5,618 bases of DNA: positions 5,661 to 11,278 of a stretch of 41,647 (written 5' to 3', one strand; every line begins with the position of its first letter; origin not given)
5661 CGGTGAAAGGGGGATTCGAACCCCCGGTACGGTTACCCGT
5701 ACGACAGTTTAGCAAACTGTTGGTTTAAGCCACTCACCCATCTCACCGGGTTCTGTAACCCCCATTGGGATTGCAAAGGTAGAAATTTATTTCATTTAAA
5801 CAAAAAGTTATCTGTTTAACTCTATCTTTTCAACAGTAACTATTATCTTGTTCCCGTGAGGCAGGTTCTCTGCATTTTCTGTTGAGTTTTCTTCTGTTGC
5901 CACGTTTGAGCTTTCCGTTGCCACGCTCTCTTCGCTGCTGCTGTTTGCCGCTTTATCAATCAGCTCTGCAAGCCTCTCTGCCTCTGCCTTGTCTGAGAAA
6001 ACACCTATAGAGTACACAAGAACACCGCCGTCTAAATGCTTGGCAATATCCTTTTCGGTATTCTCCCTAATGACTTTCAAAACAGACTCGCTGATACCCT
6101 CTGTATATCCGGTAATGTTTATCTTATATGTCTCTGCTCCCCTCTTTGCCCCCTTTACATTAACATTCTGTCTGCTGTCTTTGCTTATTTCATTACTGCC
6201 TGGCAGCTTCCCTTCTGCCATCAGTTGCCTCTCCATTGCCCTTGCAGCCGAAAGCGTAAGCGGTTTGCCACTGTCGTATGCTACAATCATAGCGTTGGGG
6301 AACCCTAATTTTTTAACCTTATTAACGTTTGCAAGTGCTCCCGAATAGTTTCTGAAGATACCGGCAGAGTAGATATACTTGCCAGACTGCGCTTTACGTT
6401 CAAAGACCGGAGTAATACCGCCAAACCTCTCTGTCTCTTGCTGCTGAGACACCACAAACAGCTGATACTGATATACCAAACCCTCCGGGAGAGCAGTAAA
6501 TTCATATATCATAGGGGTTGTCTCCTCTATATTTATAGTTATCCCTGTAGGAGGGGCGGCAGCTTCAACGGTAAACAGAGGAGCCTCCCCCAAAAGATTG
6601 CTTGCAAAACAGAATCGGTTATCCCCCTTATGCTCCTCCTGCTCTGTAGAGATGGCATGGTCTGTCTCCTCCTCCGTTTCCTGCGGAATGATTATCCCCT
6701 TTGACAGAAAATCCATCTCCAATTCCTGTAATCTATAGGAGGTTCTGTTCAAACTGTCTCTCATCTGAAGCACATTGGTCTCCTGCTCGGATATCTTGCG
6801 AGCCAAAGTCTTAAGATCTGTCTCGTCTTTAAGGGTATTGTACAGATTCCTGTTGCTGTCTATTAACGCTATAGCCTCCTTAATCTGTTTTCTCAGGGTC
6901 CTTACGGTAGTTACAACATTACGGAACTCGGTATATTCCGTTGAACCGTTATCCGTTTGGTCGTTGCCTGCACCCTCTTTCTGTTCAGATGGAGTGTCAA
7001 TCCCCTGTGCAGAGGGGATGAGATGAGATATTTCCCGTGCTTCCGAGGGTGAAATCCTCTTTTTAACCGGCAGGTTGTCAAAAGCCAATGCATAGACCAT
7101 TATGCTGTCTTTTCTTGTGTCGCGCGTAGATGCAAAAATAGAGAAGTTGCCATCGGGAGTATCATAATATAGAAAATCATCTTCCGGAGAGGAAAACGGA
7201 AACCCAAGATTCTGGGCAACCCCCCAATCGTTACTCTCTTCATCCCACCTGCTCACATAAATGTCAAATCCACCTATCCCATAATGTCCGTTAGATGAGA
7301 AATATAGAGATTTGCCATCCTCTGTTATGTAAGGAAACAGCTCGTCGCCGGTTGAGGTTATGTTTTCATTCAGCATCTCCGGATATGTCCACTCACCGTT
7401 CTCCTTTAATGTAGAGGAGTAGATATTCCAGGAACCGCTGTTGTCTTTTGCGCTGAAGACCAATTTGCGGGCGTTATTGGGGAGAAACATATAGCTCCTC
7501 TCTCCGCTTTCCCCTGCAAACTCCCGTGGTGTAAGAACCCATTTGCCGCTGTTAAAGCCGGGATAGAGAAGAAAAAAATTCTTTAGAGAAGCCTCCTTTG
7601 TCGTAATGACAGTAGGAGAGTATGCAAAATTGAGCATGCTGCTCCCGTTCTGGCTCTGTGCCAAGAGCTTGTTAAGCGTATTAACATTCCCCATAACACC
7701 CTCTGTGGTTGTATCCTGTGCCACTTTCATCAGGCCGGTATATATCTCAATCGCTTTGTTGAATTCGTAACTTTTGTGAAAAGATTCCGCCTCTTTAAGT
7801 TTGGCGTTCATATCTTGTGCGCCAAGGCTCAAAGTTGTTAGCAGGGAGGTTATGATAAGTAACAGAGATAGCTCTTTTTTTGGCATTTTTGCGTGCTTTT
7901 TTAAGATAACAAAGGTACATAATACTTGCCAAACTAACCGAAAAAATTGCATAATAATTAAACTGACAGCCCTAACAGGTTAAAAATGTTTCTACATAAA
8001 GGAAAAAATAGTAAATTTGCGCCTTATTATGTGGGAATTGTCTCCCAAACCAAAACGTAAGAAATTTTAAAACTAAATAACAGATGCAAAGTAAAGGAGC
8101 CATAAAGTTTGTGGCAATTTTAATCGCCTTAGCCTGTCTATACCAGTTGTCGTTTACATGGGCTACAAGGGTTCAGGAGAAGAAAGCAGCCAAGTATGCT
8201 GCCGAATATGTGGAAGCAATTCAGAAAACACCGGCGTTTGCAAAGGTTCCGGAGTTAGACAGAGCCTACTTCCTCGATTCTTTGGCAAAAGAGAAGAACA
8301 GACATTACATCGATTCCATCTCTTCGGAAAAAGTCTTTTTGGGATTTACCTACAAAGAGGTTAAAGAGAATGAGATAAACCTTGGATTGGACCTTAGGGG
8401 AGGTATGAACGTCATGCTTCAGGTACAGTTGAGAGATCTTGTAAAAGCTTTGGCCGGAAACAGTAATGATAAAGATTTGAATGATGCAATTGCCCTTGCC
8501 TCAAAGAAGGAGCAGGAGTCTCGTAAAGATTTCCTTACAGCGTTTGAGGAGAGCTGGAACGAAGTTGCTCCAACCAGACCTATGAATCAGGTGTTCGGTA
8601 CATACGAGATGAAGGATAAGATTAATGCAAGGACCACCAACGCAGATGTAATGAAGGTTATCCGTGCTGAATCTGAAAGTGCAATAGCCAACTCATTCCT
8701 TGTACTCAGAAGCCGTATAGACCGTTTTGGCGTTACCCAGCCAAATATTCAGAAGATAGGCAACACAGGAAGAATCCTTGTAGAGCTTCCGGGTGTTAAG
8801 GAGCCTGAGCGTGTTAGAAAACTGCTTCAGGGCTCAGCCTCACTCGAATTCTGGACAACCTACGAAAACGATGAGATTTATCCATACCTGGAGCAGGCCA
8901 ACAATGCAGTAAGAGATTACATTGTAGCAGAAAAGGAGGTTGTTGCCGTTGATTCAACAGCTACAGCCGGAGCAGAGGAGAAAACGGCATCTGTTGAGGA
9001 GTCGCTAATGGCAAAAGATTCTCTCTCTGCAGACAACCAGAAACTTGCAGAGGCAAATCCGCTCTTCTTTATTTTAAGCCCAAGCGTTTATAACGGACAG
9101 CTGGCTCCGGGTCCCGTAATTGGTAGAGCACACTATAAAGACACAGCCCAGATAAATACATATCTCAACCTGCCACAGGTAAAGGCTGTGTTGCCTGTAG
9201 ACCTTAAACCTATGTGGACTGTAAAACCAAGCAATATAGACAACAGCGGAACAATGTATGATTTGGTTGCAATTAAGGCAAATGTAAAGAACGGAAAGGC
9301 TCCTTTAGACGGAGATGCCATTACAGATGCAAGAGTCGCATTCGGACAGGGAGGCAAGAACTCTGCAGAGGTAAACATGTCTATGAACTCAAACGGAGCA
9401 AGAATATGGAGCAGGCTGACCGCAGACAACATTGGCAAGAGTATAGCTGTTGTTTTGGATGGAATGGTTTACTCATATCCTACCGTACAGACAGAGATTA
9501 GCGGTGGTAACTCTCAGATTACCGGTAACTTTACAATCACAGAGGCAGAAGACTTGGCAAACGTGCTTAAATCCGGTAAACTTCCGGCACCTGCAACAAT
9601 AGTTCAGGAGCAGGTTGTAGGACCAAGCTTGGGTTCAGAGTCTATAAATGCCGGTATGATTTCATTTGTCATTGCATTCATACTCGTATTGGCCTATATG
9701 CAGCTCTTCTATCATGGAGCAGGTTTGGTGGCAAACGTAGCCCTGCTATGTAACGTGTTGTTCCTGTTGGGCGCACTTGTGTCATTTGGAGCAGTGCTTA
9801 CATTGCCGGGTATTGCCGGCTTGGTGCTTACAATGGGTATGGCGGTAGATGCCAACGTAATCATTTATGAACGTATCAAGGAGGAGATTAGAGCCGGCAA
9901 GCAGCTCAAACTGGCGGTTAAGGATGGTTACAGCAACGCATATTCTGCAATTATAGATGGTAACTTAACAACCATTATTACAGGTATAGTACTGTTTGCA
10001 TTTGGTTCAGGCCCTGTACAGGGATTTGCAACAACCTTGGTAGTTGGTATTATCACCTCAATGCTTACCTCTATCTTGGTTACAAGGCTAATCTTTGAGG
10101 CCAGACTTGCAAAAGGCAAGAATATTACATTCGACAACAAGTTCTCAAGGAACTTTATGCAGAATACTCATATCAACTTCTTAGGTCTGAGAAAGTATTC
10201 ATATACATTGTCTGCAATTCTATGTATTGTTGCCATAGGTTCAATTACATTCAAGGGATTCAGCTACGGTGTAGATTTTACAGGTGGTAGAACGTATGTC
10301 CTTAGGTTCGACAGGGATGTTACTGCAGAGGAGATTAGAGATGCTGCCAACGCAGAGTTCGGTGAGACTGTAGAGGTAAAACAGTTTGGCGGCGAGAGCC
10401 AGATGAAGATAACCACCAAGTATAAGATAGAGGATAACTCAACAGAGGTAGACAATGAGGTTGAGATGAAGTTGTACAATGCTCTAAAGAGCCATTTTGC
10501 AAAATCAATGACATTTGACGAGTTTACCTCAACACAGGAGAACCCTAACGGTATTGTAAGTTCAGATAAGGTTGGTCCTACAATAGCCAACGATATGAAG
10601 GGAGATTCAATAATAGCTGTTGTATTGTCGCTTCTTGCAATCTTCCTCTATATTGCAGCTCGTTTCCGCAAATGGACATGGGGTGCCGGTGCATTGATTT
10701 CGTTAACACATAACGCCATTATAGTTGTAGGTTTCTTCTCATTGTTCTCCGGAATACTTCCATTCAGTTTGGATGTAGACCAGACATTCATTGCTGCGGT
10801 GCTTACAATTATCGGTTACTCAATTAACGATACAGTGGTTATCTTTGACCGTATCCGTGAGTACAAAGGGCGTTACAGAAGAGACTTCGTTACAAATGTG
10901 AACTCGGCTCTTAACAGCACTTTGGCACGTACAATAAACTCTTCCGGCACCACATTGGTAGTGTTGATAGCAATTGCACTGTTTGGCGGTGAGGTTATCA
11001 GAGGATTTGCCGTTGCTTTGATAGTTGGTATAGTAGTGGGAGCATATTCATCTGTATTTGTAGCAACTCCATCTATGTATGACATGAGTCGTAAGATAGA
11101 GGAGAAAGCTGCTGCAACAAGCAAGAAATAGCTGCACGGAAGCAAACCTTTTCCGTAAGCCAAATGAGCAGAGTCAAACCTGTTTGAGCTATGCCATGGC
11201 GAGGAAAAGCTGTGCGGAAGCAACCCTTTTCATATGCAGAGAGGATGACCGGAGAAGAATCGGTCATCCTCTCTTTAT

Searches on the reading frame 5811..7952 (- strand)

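Call 42: search_protein_families(library=pfam, proteins=[window:5811-7952:-], max_evalue=0.00001)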
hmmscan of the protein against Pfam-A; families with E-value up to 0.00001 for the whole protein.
window:5811-7952:- (714 aa): 1 family
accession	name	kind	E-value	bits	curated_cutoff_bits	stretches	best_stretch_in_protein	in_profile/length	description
PF07676.18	PD40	-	3.3e-07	30.5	20.9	1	198-233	5-38/38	WD40-like Beta Propeller Repeat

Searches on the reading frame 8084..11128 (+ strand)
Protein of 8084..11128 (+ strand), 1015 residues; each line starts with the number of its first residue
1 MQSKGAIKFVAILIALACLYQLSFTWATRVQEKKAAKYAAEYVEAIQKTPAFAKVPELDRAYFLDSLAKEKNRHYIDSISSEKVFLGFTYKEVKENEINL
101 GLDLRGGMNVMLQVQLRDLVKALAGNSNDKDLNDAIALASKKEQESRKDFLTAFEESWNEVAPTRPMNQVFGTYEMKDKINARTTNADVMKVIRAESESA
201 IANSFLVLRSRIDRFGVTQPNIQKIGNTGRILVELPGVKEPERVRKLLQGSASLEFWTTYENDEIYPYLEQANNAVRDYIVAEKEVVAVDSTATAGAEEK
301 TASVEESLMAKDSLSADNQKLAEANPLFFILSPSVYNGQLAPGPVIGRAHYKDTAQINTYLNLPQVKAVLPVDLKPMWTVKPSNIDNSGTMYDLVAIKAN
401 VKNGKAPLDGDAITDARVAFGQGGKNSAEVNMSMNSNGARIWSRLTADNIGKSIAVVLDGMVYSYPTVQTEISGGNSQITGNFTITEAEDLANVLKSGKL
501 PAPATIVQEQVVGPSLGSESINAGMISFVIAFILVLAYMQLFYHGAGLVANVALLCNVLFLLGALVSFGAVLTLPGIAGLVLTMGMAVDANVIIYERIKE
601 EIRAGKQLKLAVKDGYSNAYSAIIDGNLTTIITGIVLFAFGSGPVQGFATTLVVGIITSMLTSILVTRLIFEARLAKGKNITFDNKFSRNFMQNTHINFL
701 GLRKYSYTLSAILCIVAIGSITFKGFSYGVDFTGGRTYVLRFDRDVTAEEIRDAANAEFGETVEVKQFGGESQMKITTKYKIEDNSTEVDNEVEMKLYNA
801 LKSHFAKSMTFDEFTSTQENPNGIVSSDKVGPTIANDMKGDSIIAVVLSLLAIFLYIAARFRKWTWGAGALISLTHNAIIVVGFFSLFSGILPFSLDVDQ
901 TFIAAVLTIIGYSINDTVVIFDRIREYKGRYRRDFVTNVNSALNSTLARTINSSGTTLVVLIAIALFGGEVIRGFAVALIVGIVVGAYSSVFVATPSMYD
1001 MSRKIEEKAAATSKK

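Call 42: search_protein_families(library=pfam, proteins=[window:8084-11128:+], max_evalue=0.00001)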
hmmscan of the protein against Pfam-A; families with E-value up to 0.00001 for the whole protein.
window:8084-11128:+ (1015 aa): 4 families
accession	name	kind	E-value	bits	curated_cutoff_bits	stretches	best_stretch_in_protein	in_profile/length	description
PF02355.23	SecD_SecF_C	-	3e-74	249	20.5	2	822-1003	13-188/189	Protein export membrane protein SecD/SecF, C-terminal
PF22599.2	SecDF_P1_head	-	5.4e-31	107.3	27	1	405-502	18-114/114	SecDF, P1 head subdomain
PF21760.3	SecD_1st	-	7.9e-17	60.9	27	1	205-258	5-57/60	Protein translocase subunit SecDF, P1 domain, N-terminal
PF07549.19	Sec_GG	-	2.1e-12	46.6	20.3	1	720-746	2-28/28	SecD/SecF GG Motif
